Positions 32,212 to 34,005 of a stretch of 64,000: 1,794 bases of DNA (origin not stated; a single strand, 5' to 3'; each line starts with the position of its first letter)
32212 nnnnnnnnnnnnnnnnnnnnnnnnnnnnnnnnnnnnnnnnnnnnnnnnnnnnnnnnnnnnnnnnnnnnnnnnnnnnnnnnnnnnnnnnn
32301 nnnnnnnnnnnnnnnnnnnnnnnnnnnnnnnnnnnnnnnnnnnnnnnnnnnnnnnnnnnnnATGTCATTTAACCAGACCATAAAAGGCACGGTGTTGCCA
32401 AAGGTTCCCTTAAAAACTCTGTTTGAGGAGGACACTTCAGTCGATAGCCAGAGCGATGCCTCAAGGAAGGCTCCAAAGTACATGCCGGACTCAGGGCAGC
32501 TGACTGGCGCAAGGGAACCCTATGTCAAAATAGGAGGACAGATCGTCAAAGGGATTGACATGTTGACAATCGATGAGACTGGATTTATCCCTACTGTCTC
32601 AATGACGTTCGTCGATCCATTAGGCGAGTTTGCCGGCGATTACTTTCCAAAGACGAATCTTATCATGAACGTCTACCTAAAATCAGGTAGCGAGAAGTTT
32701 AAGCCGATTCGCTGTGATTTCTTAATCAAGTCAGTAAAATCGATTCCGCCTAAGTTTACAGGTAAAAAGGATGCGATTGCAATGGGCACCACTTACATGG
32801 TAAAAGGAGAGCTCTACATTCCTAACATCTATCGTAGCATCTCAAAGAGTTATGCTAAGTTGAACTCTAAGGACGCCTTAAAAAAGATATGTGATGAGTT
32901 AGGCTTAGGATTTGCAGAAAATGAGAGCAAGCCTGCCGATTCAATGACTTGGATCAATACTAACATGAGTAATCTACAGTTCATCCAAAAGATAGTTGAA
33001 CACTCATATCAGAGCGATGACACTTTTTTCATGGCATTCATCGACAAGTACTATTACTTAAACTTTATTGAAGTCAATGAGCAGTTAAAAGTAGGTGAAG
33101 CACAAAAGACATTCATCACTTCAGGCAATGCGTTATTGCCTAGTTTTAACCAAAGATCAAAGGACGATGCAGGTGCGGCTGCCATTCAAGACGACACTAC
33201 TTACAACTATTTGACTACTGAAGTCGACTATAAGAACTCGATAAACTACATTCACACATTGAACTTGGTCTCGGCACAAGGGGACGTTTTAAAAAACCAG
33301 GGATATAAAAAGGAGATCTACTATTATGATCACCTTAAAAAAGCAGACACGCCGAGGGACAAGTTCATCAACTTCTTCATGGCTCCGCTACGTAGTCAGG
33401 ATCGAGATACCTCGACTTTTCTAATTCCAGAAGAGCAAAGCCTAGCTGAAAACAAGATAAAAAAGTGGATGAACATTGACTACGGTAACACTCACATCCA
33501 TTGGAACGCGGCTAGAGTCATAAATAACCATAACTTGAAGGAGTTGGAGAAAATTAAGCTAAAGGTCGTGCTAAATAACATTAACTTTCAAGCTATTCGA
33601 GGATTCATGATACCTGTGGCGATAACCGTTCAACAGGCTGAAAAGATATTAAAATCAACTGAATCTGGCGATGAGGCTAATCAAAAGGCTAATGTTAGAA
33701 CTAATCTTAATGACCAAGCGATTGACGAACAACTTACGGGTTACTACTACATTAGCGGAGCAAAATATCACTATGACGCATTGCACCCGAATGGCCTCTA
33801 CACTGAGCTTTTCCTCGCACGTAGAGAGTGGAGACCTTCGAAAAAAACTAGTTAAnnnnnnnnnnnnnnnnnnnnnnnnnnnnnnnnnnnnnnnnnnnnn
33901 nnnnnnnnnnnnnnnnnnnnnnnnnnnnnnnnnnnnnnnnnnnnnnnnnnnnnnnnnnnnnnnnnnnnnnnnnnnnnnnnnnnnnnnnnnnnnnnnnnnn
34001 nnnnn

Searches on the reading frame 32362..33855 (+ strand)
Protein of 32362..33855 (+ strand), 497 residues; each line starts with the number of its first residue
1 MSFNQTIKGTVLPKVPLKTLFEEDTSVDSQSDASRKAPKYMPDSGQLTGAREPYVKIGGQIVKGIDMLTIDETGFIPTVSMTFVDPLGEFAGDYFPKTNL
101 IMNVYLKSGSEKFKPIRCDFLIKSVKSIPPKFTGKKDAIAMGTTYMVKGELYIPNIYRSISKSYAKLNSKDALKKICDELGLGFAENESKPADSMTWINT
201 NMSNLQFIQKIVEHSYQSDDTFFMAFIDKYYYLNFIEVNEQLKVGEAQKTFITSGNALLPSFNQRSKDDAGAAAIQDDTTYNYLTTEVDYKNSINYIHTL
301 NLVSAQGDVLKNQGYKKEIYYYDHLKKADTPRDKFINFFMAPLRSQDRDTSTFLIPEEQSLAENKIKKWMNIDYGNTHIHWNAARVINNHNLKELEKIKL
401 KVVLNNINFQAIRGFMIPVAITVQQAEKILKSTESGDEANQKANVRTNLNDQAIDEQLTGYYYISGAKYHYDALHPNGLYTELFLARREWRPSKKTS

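Call 13: search_protein_families(library=pfam, proteins=[window:32362-33855:+], max_evalue=0.001)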
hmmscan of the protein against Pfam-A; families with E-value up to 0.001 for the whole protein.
window:32362-33855:+ (497 aa): 0 families

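Call 30: search_protein_families(library=phrogs, proteins=[window:32362-33855:+], max_evalue=0.001)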
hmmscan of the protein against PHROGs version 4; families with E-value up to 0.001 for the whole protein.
window:32362-33855:+ (497 aa): 3 families
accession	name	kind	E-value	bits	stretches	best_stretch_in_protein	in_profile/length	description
phrog_35886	-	unknown function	9.9e-14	51.8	1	75-240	62-215/446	-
phrog_32021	-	unknown function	6.7e-08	32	1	162-227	118-184/631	-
phrog_25710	-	unknown function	8.1e-08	32.3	1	131-256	87-212/421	-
